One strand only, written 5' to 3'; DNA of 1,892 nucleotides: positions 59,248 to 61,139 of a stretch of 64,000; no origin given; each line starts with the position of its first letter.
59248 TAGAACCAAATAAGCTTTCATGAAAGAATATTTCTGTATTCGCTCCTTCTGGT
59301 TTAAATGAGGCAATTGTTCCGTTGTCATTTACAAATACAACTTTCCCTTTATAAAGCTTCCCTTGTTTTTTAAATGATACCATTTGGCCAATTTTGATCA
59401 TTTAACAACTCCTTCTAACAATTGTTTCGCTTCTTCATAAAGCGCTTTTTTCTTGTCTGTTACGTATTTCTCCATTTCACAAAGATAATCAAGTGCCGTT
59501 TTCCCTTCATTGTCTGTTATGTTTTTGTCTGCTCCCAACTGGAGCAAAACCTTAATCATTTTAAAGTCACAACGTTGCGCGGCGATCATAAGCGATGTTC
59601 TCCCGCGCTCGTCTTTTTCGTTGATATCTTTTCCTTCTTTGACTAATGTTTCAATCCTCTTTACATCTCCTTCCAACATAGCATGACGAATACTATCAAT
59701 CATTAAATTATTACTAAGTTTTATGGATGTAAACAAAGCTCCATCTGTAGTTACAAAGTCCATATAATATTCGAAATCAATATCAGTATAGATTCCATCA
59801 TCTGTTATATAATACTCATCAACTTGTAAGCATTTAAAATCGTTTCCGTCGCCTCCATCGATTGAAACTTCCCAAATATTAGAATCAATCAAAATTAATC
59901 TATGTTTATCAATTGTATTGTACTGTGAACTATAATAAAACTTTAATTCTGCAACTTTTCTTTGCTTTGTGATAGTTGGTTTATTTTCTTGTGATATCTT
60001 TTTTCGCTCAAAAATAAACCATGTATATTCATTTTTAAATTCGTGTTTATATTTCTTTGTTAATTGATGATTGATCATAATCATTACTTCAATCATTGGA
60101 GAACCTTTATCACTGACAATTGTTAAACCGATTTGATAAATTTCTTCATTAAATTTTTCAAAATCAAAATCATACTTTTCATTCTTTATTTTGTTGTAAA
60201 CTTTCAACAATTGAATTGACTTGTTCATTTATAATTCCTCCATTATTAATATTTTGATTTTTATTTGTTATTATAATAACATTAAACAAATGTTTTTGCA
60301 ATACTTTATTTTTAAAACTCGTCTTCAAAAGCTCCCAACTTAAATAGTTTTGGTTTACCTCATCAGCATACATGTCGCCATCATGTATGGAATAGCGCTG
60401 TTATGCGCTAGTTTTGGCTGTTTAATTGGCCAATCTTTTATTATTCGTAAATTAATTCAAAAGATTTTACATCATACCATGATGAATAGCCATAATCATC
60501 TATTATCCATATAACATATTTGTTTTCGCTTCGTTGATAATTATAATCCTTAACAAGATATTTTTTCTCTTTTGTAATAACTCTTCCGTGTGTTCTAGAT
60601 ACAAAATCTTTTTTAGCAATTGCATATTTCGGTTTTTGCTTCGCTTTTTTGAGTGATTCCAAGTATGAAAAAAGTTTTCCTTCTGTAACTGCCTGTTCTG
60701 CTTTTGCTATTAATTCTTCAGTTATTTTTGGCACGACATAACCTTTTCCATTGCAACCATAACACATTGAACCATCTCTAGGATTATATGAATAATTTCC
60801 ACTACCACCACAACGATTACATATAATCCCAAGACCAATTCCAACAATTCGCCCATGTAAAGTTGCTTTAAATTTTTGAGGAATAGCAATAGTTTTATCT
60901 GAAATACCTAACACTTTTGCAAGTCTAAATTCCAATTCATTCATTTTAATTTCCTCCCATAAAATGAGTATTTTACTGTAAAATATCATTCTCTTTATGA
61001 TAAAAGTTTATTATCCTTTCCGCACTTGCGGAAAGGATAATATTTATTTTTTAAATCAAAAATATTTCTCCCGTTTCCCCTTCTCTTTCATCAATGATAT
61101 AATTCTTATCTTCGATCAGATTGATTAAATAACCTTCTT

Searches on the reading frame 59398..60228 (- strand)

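Call 18: search_protein_families(library=pfam, proteins=[window:59398-60228:-], max_evalue=0.01)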
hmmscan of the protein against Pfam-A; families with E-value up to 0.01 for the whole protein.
window:59398-60228:- (276 aa): 6 families
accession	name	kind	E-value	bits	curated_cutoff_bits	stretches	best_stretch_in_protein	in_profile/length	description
PF13637.12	Ank_4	-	2e-11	44.2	22.7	2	182-229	3-50/50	Ankyrin repeats (many copies)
PF12796.13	Ank_2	-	8.5e-11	42.7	27.3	1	183-252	4-70/90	Ankyrin repeats (3 copies)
PF13857.12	Ank_5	-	6.5e-09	36.4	27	1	195-248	1-55/56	Ankyrin repeats (many copies)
PF00023.36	Ank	-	5.9e-08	33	21.1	1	209-240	2-33/33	Ankyrin repeat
PF13606.12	Ank_3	-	5.1e-06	26.8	22.3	1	209-236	2-29/30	Ankyrin repeat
PF23745.1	ANK_LRRK2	-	0.0058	16.9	27.5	0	170-234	25-89/130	LRRK2 ANK repeat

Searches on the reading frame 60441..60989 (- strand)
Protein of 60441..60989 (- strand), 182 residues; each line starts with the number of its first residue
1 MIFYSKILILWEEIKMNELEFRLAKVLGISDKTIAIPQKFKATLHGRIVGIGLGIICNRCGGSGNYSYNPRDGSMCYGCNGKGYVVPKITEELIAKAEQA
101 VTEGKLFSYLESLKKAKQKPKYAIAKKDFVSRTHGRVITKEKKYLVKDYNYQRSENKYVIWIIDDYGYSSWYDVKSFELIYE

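Call 18: search_protein_families(library=pfam, proteins=[window:60441-60989:-], max_evalue=0.01)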
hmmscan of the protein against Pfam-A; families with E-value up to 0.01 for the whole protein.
window:60441-60989:- (182 aa): 3 families
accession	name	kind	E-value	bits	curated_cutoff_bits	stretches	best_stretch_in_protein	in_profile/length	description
PF25433.1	DUF7895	-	0.0044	17.8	27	0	57-101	5-39/75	Domain of unknown function (DUF7895)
PF00684.25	DnaJ_CXXCXGXG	-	0.0051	17.5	32.7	1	57-87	1-29/65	DnaJ central domain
PF15777.11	Anti-TRAP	-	0.0091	16.4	32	0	55-86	11-43/59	Tryptophan RNA-binding attenuator protein inhibitory protein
